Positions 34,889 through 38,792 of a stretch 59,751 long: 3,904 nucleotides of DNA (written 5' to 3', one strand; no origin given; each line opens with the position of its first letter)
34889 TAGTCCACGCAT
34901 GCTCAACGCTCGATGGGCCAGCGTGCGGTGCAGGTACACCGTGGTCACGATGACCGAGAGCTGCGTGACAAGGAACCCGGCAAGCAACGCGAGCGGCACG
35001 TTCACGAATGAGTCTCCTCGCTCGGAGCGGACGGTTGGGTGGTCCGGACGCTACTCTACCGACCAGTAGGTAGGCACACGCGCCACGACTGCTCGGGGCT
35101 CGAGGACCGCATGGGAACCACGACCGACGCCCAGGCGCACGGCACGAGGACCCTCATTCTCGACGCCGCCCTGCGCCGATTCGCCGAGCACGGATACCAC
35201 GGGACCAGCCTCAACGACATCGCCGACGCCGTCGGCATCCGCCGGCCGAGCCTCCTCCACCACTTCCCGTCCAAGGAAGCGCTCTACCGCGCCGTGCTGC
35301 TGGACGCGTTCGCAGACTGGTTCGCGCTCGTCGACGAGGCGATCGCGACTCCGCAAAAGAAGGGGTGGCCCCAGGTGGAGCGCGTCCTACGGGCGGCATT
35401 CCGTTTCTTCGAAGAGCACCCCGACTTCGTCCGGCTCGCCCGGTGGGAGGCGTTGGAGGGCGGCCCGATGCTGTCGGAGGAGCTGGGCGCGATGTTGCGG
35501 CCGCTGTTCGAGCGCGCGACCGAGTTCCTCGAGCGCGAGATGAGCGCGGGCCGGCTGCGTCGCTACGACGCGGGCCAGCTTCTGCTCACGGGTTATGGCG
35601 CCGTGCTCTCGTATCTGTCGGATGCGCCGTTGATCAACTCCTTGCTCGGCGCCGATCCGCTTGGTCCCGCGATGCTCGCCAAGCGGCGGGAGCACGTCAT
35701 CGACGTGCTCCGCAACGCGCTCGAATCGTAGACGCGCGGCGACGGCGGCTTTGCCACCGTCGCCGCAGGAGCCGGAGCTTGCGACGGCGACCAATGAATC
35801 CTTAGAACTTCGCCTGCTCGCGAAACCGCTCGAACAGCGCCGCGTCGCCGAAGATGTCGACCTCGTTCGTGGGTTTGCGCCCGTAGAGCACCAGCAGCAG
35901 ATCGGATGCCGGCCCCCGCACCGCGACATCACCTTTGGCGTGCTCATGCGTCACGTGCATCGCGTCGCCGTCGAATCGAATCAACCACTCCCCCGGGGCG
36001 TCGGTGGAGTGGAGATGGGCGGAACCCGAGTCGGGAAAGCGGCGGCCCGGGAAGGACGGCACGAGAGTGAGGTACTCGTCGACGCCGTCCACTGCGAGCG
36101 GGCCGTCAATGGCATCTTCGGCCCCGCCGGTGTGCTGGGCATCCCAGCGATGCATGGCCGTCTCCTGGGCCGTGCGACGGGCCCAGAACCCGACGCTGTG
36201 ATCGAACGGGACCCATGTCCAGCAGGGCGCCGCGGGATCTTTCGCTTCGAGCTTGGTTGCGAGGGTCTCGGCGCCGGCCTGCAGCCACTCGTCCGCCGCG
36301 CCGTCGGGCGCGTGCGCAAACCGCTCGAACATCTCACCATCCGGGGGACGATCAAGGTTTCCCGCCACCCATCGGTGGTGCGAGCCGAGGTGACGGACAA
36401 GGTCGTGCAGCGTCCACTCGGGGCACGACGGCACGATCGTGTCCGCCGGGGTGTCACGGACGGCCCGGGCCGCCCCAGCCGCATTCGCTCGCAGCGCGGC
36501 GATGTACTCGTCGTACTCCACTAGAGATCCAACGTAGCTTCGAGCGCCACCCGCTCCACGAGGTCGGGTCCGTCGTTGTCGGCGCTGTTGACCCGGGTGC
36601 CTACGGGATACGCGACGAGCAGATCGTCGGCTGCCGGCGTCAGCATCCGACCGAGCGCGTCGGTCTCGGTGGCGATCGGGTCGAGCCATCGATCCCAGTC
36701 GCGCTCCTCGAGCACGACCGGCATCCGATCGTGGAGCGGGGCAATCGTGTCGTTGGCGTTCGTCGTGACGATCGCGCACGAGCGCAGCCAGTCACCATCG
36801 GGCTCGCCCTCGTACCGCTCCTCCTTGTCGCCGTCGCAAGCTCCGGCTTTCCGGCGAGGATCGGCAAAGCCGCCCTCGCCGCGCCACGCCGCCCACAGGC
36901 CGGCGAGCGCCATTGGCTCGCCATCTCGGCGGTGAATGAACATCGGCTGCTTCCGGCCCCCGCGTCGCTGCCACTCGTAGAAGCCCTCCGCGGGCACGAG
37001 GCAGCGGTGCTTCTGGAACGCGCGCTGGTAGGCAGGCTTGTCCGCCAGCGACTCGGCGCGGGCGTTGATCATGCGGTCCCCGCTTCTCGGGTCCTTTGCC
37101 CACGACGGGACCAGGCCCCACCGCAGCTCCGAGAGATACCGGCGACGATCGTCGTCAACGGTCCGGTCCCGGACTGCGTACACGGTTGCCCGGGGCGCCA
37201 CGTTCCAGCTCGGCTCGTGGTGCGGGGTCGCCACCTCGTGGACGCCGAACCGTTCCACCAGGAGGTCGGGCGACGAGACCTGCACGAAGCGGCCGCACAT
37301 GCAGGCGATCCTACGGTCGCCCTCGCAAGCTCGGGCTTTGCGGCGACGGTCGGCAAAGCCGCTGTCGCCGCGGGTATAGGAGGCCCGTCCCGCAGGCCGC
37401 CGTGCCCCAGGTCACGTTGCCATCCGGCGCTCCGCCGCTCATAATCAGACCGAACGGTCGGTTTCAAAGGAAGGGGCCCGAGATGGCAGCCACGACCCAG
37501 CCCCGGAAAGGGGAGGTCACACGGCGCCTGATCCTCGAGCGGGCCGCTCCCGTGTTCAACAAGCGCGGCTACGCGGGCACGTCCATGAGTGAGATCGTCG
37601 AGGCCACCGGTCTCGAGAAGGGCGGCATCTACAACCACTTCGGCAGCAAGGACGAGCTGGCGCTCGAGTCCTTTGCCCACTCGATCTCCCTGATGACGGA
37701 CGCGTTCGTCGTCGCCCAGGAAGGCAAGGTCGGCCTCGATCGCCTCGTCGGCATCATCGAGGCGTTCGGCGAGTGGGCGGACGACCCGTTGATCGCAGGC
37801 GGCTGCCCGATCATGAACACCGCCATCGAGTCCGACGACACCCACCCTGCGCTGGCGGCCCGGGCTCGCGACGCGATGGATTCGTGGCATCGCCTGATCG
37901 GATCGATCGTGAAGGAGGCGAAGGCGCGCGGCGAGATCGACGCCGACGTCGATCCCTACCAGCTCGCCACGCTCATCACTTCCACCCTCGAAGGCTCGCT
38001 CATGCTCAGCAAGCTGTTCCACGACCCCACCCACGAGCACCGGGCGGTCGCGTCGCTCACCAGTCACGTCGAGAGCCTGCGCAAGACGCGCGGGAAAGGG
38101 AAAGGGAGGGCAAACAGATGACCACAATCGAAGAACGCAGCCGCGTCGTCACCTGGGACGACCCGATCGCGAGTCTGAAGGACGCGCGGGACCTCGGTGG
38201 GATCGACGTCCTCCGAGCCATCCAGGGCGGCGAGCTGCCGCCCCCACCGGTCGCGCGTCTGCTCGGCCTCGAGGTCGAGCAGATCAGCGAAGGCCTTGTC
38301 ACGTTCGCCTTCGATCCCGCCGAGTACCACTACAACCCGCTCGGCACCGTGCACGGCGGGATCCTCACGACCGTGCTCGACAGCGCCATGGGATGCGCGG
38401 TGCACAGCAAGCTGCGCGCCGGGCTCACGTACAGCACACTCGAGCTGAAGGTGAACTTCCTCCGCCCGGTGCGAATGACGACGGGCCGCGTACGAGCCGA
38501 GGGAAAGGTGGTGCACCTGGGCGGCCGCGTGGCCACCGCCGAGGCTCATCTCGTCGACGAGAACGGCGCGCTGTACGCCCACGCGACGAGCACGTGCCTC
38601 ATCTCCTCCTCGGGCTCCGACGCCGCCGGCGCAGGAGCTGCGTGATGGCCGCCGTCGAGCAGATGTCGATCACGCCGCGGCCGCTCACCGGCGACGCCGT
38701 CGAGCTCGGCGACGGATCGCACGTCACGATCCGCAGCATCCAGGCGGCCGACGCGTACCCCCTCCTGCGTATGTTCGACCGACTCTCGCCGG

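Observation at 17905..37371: Structured interspersed repeat family of about 56 nt, always in sense with local transcripts and mostly just upstream of start codons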

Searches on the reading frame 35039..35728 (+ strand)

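Call 71: search_protein_families(library=pfam, proteins=[window:35039-35728:+], max_evalue=0.0001)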
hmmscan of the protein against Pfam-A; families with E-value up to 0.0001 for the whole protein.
window:35039-35728:+ (230 aa): 4 families
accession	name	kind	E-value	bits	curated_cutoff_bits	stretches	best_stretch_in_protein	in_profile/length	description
PF00440.29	TetR_N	-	1e-18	67.3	24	1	40-86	1-47/47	Bacterial regulatory proteins, tetR family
PF17938.6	TetR_C_29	-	3e-16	60.1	26.2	1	113-223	5-118/119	Tetracyclin repressor-like, C-terminal domain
PF08362.16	TetR_C_3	-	4.8e-06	27.1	25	1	112-227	24-139/143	YcdC-like protein, C-terminal region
PF17926.6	TetR_C_21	-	8.8e-05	23.1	26.2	0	119-221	8-106/111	Tetracyclin repressor-like, C-terminal domain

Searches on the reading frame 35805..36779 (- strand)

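Call 71: search_protein_families(library=pfam, proteins=[window:35805-36779:-], max_evalue=0.0001)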
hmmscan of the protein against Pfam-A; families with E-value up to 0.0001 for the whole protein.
window:35805-36779:- (325 aa): 2 families
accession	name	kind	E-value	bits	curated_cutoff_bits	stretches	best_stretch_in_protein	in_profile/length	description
PF11716.13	MDMPI_N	-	8.6e-22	78.8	24.2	1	94-215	2-140/140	Mycothiol maleylpyruvate isomerase N-terminal domain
PF07398.16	MDMPI_C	-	6e-10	40.1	29.5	1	228-318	2-90/90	MDMPI C-terminal domain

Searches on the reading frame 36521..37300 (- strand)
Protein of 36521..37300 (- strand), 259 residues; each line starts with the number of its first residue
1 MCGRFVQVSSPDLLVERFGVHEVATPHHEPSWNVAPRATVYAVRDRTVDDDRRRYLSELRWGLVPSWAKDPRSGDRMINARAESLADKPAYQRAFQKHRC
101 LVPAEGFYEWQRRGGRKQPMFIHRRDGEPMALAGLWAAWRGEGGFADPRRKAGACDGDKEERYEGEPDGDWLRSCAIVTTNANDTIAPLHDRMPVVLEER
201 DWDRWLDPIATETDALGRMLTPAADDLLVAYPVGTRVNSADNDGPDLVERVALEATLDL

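Call 32: search_solved_structures(query=window:36521-37300:-, show_alignments=2)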
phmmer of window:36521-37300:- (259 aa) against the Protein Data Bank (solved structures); distinct sequences matched with E-value up to 0.001: 11.
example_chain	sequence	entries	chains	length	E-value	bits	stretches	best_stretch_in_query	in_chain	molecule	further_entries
2f20_A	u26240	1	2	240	8.7e-21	77.7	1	59-141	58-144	conserved hypothetical protein, with conserved domain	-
6kcq_B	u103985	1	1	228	3.5e-20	75.7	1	1-137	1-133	SOS response-associated protein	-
2icu_A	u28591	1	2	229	7.9e-20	74.6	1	1-137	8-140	Hypothetical protein yedK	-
6kbs_B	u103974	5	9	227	1.9e-19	73.3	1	2-137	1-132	SOS response-associated protein | SOS response-associated peptidase YedK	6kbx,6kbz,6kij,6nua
6nuh_A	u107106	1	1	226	1.9e-19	73.3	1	2-137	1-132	SOS response-associated peptidase YedK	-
6oe7_A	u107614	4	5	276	2.2e-19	73.1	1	30-252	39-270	Embryonic stem cell-specific 5-hydroxymethylcytosine-binding protein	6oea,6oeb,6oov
5ko9_A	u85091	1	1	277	2.2e-19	73.1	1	30-252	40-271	Embryonic stem cell-specific 5-hydroxymethylcytosine-binding protein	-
6kbu_B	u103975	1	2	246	2.9e-19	72.7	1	2-137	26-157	SOS response-associated protein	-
8d2m_A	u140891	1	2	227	6.9e-19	71.5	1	27-137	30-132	Abasic site processing protein YedK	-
2bdv_A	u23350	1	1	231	9e-12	48.1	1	1-141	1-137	phage-related conserved hypothetical protein, BB2244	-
1zn6_A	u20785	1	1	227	3.2e-09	39.8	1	54-144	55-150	phage-related conserved hypothetical protein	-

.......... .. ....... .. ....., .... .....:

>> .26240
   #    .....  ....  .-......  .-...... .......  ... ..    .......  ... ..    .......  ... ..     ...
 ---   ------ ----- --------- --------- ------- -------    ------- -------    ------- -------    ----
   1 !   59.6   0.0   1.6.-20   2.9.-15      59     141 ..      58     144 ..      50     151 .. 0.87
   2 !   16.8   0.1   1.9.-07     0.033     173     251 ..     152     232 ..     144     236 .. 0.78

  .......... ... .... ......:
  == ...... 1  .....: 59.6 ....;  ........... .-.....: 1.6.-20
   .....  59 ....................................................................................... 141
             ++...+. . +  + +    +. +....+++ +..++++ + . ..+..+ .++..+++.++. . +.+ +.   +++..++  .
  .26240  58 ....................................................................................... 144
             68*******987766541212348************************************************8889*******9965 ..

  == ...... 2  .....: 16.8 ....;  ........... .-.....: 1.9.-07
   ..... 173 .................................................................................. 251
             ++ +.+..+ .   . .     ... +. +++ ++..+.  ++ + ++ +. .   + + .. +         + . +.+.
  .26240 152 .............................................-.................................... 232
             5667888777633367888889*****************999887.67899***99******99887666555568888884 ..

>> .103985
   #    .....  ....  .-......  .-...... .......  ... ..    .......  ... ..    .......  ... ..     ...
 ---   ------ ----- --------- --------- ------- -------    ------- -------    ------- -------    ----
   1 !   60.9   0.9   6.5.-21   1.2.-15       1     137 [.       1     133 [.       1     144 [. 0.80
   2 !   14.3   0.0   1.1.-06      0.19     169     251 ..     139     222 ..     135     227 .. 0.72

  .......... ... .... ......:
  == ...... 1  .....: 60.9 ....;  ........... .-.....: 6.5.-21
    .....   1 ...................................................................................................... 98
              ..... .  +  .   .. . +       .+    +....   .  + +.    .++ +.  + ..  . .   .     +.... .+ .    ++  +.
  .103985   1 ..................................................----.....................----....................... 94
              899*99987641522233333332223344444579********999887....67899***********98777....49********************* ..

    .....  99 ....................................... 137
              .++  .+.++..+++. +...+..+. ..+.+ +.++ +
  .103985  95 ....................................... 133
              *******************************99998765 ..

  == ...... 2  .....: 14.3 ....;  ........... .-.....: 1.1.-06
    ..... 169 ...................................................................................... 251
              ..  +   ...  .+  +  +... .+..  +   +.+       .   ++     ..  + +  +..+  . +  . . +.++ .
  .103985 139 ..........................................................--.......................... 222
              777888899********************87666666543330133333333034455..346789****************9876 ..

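Call 71: search_protein_families(library=pfam, proteins=[window:36524-37300:-], max_evalue=0.0001)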
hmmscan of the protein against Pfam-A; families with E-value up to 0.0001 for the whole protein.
window:36524-37300:- (259 aa): 1 family
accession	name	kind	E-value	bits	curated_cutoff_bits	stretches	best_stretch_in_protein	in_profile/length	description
PF02586.19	SRAP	-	1.1e-74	251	27.1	1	1-239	1-213/214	SOS response associated peptidase (SRAP)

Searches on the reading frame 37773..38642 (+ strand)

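Call 71: search_protein_families(library=pfam, proteins=[window:37773-38642:+], max_evalue=0.0001)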
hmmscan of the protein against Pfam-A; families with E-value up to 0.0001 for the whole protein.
window:37773-38642:+ (290 aa): 3 families
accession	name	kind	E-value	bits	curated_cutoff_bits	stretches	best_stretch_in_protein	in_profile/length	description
PF03061.28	4HBT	-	4.1e-15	56.3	20.6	1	191-267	2-77/79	Thioesterase superfamily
PF13622.12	4HBT_3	-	8e-06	26.5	24.3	1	188-274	6-81/83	Acyl-CoA thioesterase N-terminal domain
PF14539.12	DUF4442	-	1.3e-05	25.8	25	1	164-246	19-98/132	Domain of unknown function (DUF4442)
